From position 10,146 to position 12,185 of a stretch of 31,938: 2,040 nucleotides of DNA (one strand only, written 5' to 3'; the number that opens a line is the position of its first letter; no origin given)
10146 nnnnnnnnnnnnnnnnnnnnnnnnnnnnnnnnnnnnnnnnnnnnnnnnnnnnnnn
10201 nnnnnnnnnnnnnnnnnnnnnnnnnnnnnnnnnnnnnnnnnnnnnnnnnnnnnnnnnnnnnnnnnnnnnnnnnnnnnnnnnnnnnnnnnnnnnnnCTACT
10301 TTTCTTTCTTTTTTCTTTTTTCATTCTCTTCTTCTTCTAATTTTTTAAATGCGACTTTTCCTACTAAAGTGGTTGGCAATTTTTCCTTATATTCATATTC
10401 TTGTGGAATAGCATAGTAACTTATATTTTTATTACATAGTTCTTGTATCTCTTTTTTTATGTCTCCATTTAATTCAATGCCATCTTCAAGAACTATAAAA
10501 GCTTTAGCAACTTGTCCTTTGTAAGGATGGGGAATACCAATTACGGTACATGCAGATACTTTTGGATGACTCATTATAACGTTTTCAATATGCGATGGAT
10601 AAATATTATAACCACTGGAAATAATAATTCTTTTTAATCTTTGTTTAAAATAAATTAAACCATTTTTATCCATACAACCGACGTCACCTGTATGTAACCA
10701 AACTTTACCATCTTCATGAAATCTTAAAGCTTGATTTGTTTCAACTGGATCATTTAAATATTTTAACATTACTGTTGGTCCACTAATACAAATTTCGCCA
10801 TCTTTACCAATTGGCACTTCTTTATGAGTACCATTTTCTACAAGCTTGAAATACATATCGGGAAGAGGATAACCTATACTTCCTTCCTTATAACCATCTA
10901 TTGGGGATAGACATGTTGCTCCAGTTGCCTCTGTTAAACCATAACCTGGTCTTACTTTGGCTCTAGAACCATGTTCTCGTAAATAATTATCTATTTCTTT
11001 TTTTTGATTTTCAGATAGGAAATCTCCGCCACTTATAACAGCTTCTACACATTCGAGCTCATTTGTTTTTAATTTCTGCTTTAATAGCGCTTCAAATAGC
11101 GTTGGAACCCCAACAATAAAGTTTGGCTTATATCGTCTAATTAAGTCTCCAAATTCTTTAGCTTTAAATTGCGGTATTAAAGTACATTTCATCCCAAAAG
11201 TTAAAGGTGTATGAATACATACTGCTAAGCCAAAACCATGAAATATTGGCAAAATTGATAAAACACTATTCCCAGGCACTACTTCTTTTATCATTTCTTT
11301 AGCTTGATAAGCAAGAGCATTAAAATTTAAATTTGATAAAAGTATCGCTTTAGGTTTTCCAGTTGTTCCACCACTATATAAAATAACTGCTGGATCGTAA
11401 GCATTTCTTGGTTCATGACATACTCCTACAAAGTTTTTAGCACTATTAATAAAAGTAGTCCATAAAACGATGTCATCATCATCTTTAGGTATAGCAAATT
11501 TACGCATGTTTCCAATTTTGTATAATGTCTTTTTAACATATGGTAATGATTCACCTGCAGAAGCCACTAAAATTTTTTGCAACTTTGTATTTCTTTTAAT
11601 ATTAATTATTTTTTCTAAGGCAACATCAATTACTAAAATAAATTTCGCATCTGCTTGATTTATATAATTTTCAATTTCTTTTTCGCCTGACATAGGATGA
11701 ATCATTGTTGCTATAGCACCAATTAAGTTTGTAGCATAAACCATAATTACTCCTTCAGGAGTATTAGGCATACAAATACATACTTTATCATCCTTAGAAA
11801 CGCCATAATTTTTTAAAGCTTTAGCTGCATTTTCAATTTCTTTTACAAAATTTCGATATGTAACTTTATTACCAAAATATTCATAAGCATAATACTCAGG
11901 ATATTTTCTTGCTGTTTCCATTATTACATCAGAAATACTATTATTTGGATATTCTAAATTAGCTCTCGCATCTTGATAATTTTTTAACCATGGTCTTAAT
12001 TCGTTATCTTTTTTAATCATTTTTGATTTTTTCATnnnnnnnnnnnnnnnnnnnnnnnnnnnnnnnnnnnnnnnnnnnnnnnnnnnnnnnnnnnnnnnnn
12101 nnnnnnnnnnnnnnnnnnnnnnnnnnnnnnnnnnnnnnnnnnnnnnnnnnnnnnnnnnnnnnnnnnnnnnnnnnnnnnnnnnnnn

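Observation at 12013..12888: E2-like domain lacks the catalytic His (DHR->DER) but has another His in IYHN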

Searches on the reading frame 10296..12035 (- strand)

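Call 3: search_protein_families(library=pfam, proteins=[window:10296-12035:-], max_evalue=0.1)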
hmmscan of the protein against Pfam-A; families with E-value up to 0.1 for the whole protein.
window:10296-12035:- (579 aa): 5 families
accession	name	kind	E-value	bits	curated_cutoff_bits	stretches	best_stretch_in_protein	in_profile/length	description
PF00501.34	AMP-binding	-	2.4e-75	254.2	29.9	1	40-427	3-384/384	AMP-binding enzyme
PF13193.12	AMP-binding_C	-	6.1e-18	65.9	24.5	1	483-560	2-76/76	AMP-binding enzyme C-terminal domain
PF23562.2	AMP-binding_C_3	-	0.0058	17.4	20.8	1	469-507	3-42/124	AMP-binding enzyme C-terminal domain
PF24508.1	TXNDC16_N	-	0.0087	17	27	1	53-80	24-53/105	TXNDC16 N-terminal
PF14535.12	AMP-binding_C_2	-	0.072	13.8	25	0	475-495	1-21/96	AMP-binding enzyme C-terminal domain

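Call 4: search_protein_families(library=ncbifam, proteins=[window:10296-12035:-], max_evalue=0.1)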
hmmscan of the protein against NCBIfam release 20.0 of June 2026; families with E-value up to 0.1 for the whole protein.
window:10296-12035:- (579 aa): 109 families (the best 25 are shown)
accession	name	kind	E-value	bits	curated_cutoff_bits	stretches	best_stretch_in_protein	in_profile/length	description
NF004114.0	PRK05605.1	equivalog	2.1e-107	359.8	766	1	9-573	10-572/575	long-chain-fatty-acid--CoA ligase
NF005220.0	PRK06710.1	equivalog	2.6e-100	336.1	1116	1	14-575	5-558/563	long-chain-fatty-acid--CoA ligase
NF006181.0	PRK08314.1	subfamily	1.7e-96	323.7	705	1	23-577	15-561/563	long-chain-fatty-acid--CoA ligase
NF004837.0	PRK06187.1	subfamily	3.9e-94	315.8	476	1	31-577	7-529/531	long-chain-fatty-acid--CoA ligase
NF005714.0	PRK07529.1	subfamily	1.3e-79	268.3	632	1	56-572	62-578/640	acyl-CoA synthetase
NF005463.0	PRK07059.1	subfamily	9.8e-77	258.6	869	1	14-569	3-555/557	long-chain-fatty-acid--CoA ligase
NF006523.0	PRK08974.1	equivalog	5.8e-76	255.8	884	1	15-577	4-560/561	long-chain-fatty-acid--CoA ligase FadD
NF004229.0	PRK05677.1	subfamily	7.4e-75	252.5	879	1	32-577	24-562/563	long-chain-fatty-acid--CoA ligase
NF004822.0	PRK06178.1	equivalog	4.2e-74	250.1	782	1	27-572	30-569/571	acyl-CoA synthetase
NF005801.1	PRK07656.1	equivalog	1.1e-66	225.6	657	1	33-566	2-499/500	FadD3 family acyl-CoA ligase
NF006442.0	PRK08751.1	equivalog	1.5e-65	221.6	1023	1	12-568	3-556/560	long-chain fatty acid--CoA ligase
NF009233.0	PRK12583.1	subfamily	7.8e-65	219.3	832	1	23-570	9-550/558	fatty acid CoA ligase family protein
NF002966.0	PRK03640.1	equivalog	1e-64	218.9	556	2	213-572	141-482/483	o-succinylbenzoate--CoA ligase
NF005702.0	PRK07514.1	subfamily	2e-64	217.8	558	2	208-569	152-499/506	malonyl-CoA synthase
NF052269.1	Staph_lig_FadD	equivalog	7.2e-64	215.9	650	2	211-575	148-498/499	long-chain-fatty-acid--CoA ligase FadD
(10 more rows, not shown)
